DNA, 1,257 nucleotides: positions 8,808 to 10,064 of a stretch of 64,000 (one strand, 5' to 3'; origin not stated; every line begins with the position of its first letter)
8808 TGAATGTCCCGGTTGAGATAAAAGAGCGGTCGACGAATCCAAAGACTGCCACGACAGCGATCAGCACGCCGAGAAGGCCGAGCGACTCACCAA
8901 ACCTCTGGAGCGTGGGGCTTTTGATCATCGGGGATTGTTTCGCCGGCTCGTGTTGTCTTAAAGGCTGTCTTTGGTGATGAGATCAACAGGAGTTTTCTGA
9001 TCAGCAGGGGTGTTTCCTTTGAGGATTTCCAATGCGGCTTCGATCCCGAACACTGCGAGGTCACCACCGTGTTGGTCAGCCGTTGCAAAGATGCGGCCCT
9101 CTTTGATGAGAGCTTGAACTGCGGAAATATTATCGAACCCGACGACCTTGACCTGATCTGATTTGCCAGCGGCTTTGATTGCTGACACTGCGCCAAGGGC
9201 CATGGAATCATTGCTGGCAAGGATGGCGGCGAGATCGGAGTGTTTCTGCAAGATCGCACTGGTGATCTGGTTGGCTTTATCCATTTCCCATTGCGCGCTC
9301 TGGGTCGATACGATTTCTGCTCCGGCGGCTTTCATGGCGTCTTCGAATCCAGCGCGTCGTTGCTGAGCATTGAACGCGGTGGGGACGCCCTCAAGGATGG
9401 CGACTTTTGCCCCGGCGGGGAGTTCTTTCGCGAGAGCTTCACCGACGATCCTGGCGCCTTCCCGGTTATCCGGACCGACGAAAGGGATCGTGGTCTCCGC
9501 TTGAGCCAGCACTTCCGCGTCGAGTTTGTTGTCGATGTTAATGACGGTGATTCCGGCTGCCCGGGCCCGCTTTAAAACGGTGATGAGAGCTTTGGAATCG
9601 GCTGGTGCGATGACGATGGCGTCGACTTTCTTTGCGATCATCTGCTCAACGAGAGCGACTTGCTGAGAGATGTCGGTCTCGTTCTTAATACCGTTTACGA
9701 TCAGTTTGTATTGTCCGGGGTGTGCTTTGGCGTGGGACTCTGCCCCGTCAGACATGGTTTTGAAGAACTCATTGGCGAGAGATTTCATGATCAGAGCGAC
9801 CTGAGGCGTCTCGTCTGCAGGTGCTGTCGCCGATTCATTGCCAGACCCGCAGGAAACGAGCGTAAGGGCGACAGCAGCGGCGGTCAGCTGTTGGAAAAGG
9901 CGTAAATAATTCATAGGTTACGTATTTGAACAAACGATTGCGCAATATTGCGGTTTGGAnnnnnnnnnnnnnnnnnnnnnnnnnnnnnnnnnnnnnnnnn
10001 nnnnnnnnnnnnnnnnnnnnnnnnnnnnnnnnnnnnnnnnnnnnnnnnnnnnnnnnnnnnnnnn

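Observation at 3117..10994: LacI-headed locus: orphan sugar-type SBP + permease (no ATPase) followed by three secreted nucleoside-hydrolase-fold domains and a sulfatase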

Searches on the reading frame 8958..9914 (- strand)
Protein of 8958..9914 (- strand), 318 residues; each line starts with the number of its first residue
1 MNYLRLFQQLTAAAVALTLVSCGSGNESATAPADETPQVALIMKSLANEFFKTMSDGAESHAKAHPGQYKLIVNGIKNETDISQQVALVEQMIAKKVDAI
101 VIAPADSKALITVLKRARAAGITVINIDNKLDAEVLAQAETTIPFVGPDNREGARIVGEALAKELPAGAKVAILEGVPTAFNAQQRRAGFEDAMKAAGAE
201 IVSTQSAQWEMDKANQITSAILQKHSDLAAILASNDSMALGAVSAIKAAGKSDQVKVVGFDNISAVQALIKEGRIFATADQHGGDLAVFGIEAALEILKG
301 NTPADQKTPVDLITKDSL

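Call 4: search_protein_families(library=pfam, proteins=[window:8958-9914:-], max_evalue=0.01)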
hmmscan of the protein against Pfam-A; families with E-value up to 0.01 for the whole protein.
window:8958-9914:- (318 aa): 4 families
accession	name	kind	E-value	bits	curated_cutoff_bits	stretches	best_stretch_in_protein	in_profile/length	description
PF13407.12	Peripla_BP_4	-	3.5e-62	210.7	35.1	1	39-301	1-257/258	Periplasmic binding protein domain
PF00532.27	Peripla_BP_1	-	1.2e-24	87.8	22.2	1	37-313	2-278/281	Periplasmic binding proteins and sugar binding domain of LacI family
PF13377.12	Peripla_BP_3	-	1.3e-11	45.2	26.5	1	175-269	16-118/167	Periplasmic binding protein-like domain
PF01936.24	NYN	-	0.00067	20.6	24.2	0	70-140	71-138/145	NYN domain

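Call 5: search_protein_families(library=ncbifam, proteins=[window:8958-9914:-], max_evalue=0.01)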
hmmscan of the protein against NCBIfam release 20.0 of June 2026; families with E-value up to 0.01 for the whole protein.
window:8958-9914:- (318 aa): 27 families (the best 25 are shown)
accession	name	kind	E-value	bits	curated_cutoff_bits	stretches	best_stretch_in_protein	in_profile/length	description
NF007254.0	PRK09701.1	equivalog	2.7e-45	154.9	335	1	13-300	10-289/311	D-allose transporter substrate-binding protein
NF007936.0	PRK10653.1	equivalog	3.5e-45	154.6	337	1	25-312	17-290/295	ribose ABC transporter substrate-binding protein RbsB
TIGR02637.1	RhaS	equivalog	3.2e-24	85.7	342.25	1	39-304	1-262/302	rhamnose ABC transporter substrate-binding protein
NF041827.1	YtfQ_transport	equivalog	4.2e-21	75.2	510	1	84-280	69-269/320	galactofuranose ABC transporter, galactofuranose-binding protein YtfQ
TIGR02634.1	xylF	equivalog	1.1e-19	71.1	389.55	1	64-301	24-258/302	D-xylose ABC transporter substrate-binding protein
NF011937.0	PRK15408.1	equivalog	9.3e-19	67.5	384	1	28-276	21-263/340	autoinducer 2 ABC transporter substrate-binding protein LsrB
NF011924.1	PRK15395.1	equivalog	2.1e-18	66.5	420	1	27-304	18-302/329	galactose/glucose ABC transporter substrate-binding protein MglB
NF047341.1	lactose_RbsR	equivalog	2.6e-18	66.4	382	1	36-266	61-277/331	ribose utilization transcriptional repressor RbsR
NF007075.0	PRK09526.1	subfamily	7.4e-18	64.6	340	1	62-264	87-279/358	LacI family DNA-binding transcriptional regulator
NF007680.0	PRK10355.1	equivalog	6.7e-17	61.7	504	1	80-303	65-287/331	D-xylose ABC transporter substrate-binding protein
NF052284.1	rhzpin_SBP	equivalog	3.5e-15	55.9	420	1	79-280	41-237/289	rhizopine catabolism ABC transporter substrate-binding protein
NF008452.0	PRK11303.1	equivalog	7e-14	51.7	385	1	33-264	58-277/332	catabolite repressor/activator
NF040907.2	ChvE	equivalog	1.7e-13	50.5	460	1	78-304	36-280/324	multiple monosaccharide ABC transporter substrate-binding protein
TIGR02955.1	TMAO_TorT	equivalog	4.1e-13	49.3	310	1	50-309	13-265/295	TMAO reductase system periplasmic protein TorT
NF007449.0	PRK10014.1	subfamily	5.9e-13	48.6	310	1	33-253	61-269/342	Mal regulon transcriptional regulator MalI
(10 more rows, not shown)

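Call 36: search_solved_structures(query=window:8958-9914:-, max_evalue=1e-10, show_alignments=3)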
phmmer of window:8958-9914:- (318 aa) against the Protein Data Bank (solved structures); distinct sequences matched with E-value up to 1e-10: 79 (the best 60 are shown).
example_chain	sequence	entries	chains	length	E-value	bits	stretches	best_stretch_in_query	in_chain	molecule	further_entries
4yle_A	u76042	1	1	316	6.3e-99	334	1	10-315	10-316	Periplasmic binding protein/LacI transcriptional regulator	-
5dte_A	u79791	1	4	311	6.9e-50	173.2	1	30-301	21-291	Monosaccharide-transporting ATPase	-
2ioy_A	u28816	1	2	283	1.6e-38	135.9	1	39-316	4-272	Periplasmic sugar-binding protein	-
2gx6_A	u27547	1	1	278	5.6e-35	124.3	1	39-312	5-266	D-ribose-binding periplasmic protein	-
1drj_A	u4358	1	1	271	8.9e-35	123.6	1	39-312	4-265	D-RIBOSE-BINDING PROTEIN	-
1dbp_A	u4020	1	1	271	1e-34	123.4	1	39-312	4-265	D-RIBOSE-BINDING PROTEIN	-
1urp_A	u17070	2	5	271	1.4e-34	122.9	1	39-312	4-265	D-RIBOSE-BINDING PROTEIN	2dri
1drk_A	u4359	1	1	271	2.2e-34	122.3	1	39-312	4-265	D-RIBOSE-BINDING PROTEIN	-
1ba2_A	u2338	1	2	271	1.6e-33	119.5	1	39-312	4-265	D-RIBOSE-BINDING PROTEIN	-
4zjp_A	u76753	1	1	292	1e-32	116.8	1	38-312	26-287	Monosaccharide-transporting ATPase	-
8wl5_A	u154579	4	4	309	1.5e-32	116.3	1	37-309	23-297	Allose ABC transporter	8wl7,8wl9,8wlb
1gub_A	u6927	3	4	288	3.3e-32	115.2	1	38-301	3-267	D-ALLOSE-BINDING PERIPLASMIC PROTEIN | PROTEIN (PRECURSOR OF PERIPLASMIC SUGAR RECEPTOR)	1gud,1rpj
7e7m_A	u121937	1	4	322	9.7e-32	113.6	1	25-317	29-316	D-ribose ABC transporter substrate-binding protein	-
9jwq_A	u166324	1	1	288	1.7e-31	112.8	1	39-309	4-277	MSD3-apo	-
9jwt_A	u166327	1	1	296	1.9e-31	112.7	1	39-309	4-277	MSD3-holo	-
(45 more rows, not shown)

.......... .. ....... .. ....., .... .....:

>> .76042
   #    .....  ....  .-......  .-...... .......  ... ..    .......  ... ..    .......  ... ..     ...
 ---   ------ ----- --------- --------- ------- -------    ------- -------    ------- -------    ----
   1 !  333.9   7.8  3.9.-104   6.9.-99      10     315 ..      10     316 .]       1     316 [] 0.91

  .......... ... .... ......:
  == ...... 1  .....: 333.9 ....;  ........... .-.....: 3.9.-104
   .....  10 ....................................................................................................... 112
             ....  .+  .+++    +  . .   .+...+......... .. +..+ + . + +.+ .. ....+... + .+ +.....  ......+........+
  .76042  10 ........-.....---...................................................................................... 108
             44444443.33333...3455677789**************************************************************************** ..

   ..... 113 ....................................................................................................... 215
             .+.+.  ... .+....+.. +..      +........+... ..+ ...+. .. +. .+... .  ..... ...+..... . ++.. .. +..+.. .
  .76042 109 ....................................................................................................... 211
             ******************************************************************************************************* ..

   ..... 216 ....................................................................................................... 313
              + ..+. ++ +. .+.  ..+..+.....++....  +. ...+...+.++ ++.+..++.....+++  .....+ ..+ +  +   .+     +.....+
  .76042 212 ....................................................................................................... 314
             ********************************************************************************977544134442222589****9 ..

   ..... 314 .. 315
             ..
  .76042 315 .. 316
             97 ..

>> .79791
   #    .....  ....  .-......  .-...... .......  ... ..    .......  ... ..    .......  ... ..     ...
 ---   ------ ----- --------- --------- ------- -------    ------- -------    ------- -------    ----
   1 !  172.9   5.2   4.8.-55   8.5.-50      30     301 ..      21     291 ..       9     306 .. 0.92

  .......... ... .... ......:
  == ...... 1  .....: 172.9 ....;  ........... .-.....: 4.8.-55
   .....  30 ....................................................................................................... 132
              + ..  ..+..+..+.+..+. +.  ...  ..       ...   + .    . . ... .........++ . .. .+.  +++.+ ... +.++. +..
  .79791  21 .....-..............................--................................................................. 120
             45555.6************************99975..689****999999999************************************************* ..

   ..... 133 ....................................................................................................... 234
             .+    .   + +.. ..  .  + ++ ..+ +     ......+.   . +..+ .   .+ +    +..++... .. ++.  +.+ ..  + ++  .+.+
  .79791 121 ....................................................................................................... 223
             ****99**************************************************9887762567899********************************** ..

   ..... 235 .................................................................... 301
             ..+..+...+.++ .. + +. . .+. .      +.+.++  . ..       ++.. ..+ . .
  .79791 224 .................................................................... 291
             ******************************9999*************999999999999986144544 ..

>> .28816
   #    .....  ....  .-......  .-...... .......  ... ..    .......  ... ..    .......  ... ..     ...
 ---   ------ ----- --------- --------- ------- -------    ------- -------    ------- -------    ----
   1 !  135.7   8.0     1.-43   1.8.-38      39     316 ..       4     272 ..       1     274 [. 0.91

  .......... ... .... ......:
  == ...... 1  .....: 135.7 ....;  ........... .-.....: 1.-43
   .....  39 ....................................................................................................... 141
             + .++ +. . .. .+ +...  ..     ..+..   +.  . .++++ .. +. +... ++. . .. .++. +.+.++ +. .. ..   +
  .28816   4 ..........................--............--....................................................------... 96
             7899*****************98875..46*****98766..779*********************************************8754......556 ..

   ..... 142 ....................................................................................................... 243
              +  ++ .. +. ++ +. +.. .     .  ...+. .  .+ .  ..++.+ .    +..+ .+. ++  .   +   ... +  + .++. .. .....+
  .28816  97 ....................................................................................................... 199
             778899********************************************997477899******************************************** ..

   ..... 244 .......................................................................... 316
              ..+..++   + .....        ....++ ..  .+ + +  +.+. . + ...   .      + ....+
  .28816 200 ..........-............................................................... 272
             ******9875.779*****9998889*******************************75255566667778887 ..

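Call 39: find_homologous_proteins(query=window:8958-9914:-)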
Query window:8958-9914:- (318 aa): 8000 proteins with E <= 0.001 among 8000 candidates; the best 120 are listed.
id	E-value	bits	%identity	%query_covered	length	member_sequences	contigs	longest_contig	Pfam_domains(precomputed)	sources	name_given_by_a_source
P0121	4.8e-193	658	100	100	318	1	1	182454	PF13377.13,PF00532.28,PF13407.13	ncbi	-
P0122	9.2e-138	476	74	99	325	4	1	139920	PF13377.13,PF00532.28,PF13407.13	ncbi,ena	-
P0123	5.8e-135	467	73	95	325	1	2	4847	PF13377.13,PF00532.28,PF13407.13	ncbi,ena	-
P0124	1.5e-134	466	75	94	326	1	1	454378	PF13377.13,PF00532.28,PF13407.13,PF13458.13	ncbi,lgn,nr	ncbi:MAG: sugar ABC transporter substrate-binding protein [Verrucomicrobiales bacterium]|nr:sugar AB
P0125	1.9e-132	459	72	100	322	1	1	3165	PF13377.13,PF00532.28,PF13407.13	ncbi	-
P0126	5.4e-132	457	71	98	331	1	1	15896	PF13377.13,PF00532.28,PF13407.13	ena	-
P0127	5.4e-132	457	75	94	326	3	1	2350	PF13377.13,PF00532.28,PF13407.13,PF13458.13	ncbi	-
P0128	3.1e-131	455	72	97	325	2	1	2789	PF13377.13,PF00532.28,PF13407.13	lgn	-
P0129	4.9e-131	454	71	100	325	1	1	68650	PF13377.13,PF00532.28,PF13407.13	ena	-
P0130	5.8e-131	454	72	97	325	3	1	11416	PF13377.13,PF00532.28,PF13407.13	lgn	-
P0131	8.1e-131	453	73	97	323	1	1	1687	PF13377.13,PF00532.28,PF13407.13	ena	-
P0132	1.1e-130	453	71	100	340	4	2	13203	PF13377.13,PF00532.28,PF13407.13,PF13458.13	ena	-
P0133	2.2e-130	452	70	100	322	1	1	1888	PF13377.13,PF00532.28,PF13407.13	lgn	-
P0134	5.6e-130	451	70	100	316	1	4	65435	PF13377.13,PF00532.28,PF13407.13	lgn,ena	-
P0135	6.0e-130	451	69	100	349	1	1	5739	PF13377.13,PF00532.28,PF13407.13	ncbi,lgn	-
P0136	8.2e-130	450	73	95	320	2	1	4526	PF13377.13,PF00532.28,PF13407.13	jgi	jgi:ribose transport system substrate-binding protein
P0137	1.3e-129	449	69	99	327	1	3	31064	PF13377.13,PF00532.28,PF13407.13,PF13458.13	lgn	-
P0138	1.4e-129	449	76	89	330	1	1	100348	PF13377.13,PF00532.28,PF13407.13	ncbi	-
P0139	2.2e-129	449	71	93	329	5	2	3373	PF13377.13,PF00532.28,PF13407.13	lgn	-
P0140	2.5e-129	449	69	100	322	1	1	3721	PF13377.13,PF00532.28,PF13407.13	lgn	-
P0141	4.1e-129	448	71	96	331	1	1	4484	PF13377.13,PF00532.28,PF13407.13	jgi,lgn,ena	-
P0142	4.3e-129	448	69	99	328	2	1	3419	PF13377.13,PF00532.28,PF13407.13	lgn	-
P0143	1.1e-128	446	71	100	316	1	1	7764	PF13377.13,PF00532.28,PF13407.13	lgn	-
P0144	1.2e-128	446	72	97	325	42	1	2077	PF13377.13,PF00532.28,PF13407.13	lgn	-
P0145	1.2e-128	446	73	96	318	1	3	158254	PF13377.13,PF00532.28,PF13407.13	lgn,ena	-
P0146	1.3e-128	446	71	97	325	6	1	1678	PF13377.13,PF00532.28,PF13407.13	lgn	-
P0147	1.4e-128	446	68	100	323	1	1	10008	PF13377.13,PF00532.28,PF13407.13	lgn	-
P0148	2.0e-128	446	71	97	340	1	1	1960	PF13377.13,PF00532.28,PF13407.13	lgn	-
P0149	2.1e-128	445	70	100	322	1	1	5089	PF13377.13,PF00532.28,PF13407.13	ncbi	ncbi:MAG: sugar ABC transporter substrate-binding protein [Verrucomicrobiota bacterium]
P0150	2.2e-128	445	72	93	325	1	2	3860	PF13377.13,PF00532.28,PF13407.13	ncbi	-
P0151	2.4e-128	445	72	94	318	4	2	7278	PF13377.13,PF00532.28,PF13407.13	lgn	-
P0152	7.8e-128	444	69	100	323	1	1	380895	PF13377.13,PF00532.28,PF13407.13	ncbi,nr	ncbi:MAG: sugar ABC transporter substrate-binding protein [Verrucomicrobiales bacterium]|nr:sugar AB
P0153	9.0e-128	443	70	99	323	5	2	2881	PF13377.13,PF00532.28,PF13407.13,PF13458.13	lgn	-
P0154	2.1e-127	442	69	100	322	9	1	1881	PF13377.13,PF00532.28,PF13407.13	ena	-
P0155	2.4e-127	442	71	96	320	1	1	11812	PF13377.13,PF00532.28,PF13407.13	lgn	-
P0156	5.2e-127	441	74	90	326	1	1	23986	PF13377.13,PF00532.28,PF13407.13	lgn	-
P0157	9.3e-127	440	70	100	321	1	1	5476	PF13377.13,PF00532.28,PF13407.13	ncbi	ncbi:MAG: sugar ABC transporter substrate-binding protein [Verrucomicrobiota bacterium]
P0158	9.5e-127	440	73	89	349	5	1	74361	PF13377.13,PF00532.28,PF13407.13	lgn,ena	-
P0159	1.2e-126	440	71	95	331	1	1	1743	PF13377.13,PF00532.28,PF13407.13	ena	-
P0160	1.5e-126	439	70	97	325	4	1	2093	PF13377.13,PF00532.28,PF13407.13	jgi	-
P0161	1.5e-126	439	69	99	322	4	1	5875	PF13377.13,PF00532.28,PF13407.13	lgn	-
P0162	2.3e-126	439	72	94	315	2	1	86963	PF13377.13,PF00532.28,PF13407.13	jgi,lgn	-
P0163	2.7e-126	439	71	94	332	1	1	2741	PF13377.13,PF00532.28,PF13407.13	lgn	-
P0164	3.1e-126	438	69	99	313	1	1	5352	PF13377.13,PF00532.28,PF13407.13,PF13458.13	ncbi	-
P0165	6.3e-126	437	76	89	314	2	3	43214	PF13377.13,PF00532.28,PF13407.13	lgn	-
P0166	7.7e-126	437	69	99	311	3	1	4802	PF13377.13,PF00532.28,PF13407.13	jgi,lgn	jgi:ribose transport system substrate-binding protein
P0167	8.2e-126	437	69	100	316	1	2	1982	PF13377.13,PF00532.28,PF13407.13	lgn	-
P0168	1.0e-125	437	70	94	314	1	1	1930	PF13377.13,PF00532.28,PF13407.13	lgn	-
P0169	1.2e-125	436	70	96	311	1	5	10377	PF13377.13,PF00532.28,PF13407.13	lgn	-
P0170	1.4e-125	436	72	93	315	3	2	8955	PF13377.13,PF00532.28,PF13407.13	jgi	-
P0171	1.6e-125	436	71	93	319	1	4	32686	PF13377.13,PF00532.28,PF13407.13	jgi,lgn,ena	-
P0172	2.1e-125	436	67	100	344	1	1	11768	PF13377.13,PF00532.28,PF13407.13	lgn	-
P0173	2.3e-125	436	70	94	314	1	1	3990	PF13377.13,PF00532.28,PF13407.13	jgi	jgi:ribose transport system substrate-binding protein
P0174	4.9e-125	434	70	96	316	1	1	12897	PF13377.13,PF00532.28,PF13407.13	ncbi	-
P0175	9.4e-125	434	70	96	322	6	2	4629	PF13377.13,PF00532.28,PF13407.13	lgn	-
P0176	1.2e-124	433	68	99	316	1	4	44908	PF13377.13,PF00532.28,PF13407.13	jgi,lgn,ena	-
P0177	1.9e-124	433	68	98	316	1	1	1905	PF13377.13,PF00532.28,PF13407.13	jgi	jgi:ribose transport system substrate-binding protein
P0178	2.5e-124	432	72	89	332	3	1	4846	PF13377.13,PF00532.28,PF13407.13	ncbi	-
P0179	2.6e-124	432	67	100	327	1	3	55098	PF13377.13,PF00532.28,PF13407.13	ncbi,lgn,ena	-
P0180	3.0e-124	432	67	98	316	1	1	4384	PF13377.13,PF00532.28,PF13407.13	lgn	-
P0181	3.3e-124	432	70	93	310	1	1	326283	PF13377.13,PF00532.28,PF13407.13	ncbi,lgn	-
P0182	3.7e-124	432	68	99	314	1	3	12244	PF13377.13,PF00532.28,PF13407.13,PF13458.13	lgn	-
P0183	3.9e-124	432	76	87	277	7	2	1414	PF13377.13,PF00532.28,PF13407.13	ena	-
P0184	4.0e-124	431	69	96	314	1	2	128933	PF13377.13,PF00532.28,PF13407.13,PF13458.13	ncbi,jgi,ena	-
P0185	7.6e-124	431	70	93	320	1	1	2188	PF13377.13,PF00532.28,PF13407.13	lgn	-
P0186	7.6e-124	431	68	99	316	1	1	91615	PF13377.13,PF00532.28,PF13407.13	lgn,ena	-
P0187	1.1e-123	430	69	95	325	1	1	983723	PF13377.13,PF00532.28,PF13407.13,PF13458.13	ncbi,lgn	-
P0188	1.3e-123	430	68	100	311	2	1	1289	PF13377.13,PF00532.28,PF13407.13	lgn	-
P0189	1.4e-123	430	72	89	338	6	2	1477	PF13377.13,PF00532.28,PF13407.13,PF13458.13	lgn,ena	-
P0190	1.6e-123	430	73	89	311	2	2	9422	PF13377.13,PF00532.28,PF13407.13,PF13458.13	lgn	-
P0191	1.8e-123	429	67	100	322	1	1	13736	PF13377.13,PF00532.28,PF13407.13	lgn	-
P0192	2.3e-123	429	73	89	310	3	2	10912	PF13377.13,PF00532.28,PF13407.13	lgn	-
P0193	3.3e-123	428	68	98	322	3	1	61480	PF13377.13,PF00532.28,PF13407.13,PF13458.13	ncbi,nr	ncbi:MAG: sugar ABC transporter substrate-binding protein [Verrucomicrobiales bacterium]|nr:sugar AB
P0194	4.5e-123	428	74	89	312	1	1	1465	PF13377.13,PF00532.28,PF13407.13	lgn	-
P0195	5.2e-123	428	68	99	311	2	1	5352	PF13377.13,PF00532.28,PF13407.13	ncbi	-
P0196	6.6e-123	427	73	89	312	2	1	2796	PF13377.13,PF00532.28,PF13407.13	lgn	-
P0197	6.8e-123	427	67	100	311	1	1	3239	PF13377.13,PF00532.28,PF13407.13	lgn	-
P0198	1.4e-122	426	71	90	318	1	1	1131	PF13377.13,PF00532.28,PF13407.13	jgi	-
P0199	3.1e-122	425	71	90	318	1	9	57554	PF13377.13,PF00532.28,PF13407.13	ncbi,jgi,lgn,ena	-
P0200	3.3e-122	425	76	87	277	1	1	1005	PF13377.13,PF00532.28,PF13407.13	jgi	jgi:ribose transport system substrate-binding protein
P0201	3.3e-122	425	66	98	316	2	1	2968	PF13377.13,PF00532.28,PF13407.13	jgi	jgi:ribose transport system substrate-binding protein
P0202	3.9e-122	425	72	89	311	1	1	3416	PF13377.13,PF00532.28,PF13407.13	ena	-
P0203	4.2e-122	425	76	87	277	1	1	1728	PF13377.13,PF00532.28,PF13407.13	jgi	jgi:ribose transport system substrate-binding protein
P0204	4.7e-122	425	71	90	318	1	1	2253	PF13377.13,PF00532.28,PF13407.13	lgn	-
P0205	5.1e-122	425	72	89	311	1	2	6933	PF13377.13,PF00532.28,PF13407.13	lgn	-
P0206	5.6e-122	424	72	89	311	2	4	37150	PF13377.13,PF00532.28,PF13407.13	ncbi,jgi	jgi:ribose transport system substrate-binding protein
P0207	6.4e-122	424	71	90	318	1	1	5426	PF13377.13,PF00532.28,PF13407.13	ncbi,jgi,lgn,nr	ncbi:MAG TPA: sugar ABC transporter substrate-binding protein [Verrucomicrobiales bacterium]|nr:suga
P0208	6.4e-122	424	73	89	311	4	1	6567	PF13377.13,PF00532.28,PF13407.13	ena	-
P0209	6.6e-122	424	72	89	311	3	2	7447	PF13377.13,PF00532.28,PF13407.13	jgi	jgi:ribose transport system substrate-binding protein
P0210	6.7e-122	424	73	89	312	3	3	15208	PF13377.13,PF00532.28,PF13407.13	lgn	-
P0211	6.7e-122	424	71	90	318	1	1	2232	PF13377.13,PF00532.28,PF13407.13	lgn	-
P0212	6.9e-122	424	74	89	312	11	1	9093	PF13377.13,PF00532.28,PF13407.13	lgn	-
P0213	6.9e-122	424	67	99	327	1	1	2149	PF13377.13,PF00532.28,PF13407.13,PF13458.13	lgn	-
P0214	7.2e-122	424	69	92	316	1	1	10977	PF13377.13,PF00532.28,PF13407.13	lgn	-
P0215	7.5e-122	424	73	89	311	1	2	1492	PF13377.13,PF00532.28,PF13407.13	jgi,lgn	-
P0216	1.0e-121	424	70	95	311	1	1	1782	PF13377.13,PF00532.28,PF13407.13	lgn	-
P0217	1.1e-121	424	71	90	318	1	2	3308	PF13377.13,PF00532.28,PF13407.13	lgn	-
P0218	1.2e-121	423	69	93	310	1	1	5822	PF13377.13,PF00532.28,PF13407.13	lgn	-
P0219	1.3e-121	423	72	89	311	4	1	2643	PF13377.13,PF00532.28,PF13407.13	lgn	-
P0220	1.4e-121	423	72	89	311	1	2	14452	PF13377.13,PF00532.28,PF13407.13,PF13458.13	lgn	-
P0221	1.5e-121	423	71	90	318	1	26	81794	PF13377.13,PF00532.28,PF13407.13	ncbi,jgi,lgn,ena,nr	ncbi:MAG: sugar ABC transporter substrate-binding protein [Verrucomicrobiales bacterium]|jgi:ribose 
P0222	1.5e-121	423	67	96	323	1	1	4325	PF13377.13,PF00532.28,PF13407.13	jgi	-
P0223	1.8e-121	423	71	90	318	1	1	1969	PF13377.13,PF00532.28,PF13407.13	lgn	-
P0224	2.1e-121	423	68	92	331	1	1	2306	PF13377.13,PF00532.28,PF13407.13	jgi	jgi:ribose transport system substrate-binding protein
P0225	2.7e-121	422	66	99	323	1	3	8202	PF13377.13,PF00532.28,PF13407.13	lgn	-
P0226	2.7e-121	422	72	89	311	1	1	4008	PF13377.13,PF00532.28,PF13407.13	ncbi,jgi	jgi:ribose transport system substrate-binding protein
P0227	2.7e-121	422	73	89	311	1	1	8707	PF13377.13,PF00532.28,PF13407.13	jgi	jgi:ribose transport system substrate-binding protein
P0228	3.0e-121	422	70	90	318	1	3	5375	PF13377.13,PF00532.28,PF13407.13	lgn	-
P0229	4.0e-121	422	71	90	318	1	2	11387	PF13377.13,PF00532.28,PF13407.13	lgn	-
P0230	4.1e-121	422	72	89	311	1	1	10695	PF13377.13,PF00532.28,PF13407.13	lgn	-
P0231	4.3e-121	422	68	99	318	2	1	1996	PF13377.13,PF00532.28,PF13407.13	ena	-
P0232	4.7e-121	421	66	98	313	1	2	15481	PF13377.13,PF00532.28,PF13407.13,PF13458.13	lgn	-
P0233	4.8e-121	421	67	99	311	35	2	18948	PF13377.13,PF00532.28,PF13407.13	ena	-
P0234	4.9e-121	421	68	95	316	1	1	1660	PF13377.13,PF00532.28,PF13407.13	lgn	-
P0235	5.1e-121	421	68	96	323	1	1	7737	PF13377.13,PF00532.28,PF13407.13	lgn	-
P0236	6.2e-121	421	67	98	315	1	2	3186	PF13377.13,PF00532.28,PF13407.13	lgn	-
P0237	6.5e-121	421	65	98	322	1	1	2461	PF13377.13,PF00532.28,PF13407.13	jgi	jgi:ribose transport system substrate-binding protein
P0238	7.2e-121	421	67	95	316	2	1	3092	PF13377.13,PF00532.28,PF13407.13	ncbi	ncbi:MAG: substrate-binding domain-containing protein [Limisphaerales bacterium]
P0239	7.2e-121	421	67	95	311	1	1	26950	PF13377.13,PF00532.28,PF13407.13,PF13458.13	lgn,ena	-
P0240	8.2e-121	421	67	96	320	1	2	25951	PF13377.13,PF00532.28,PF13407.13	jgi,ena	-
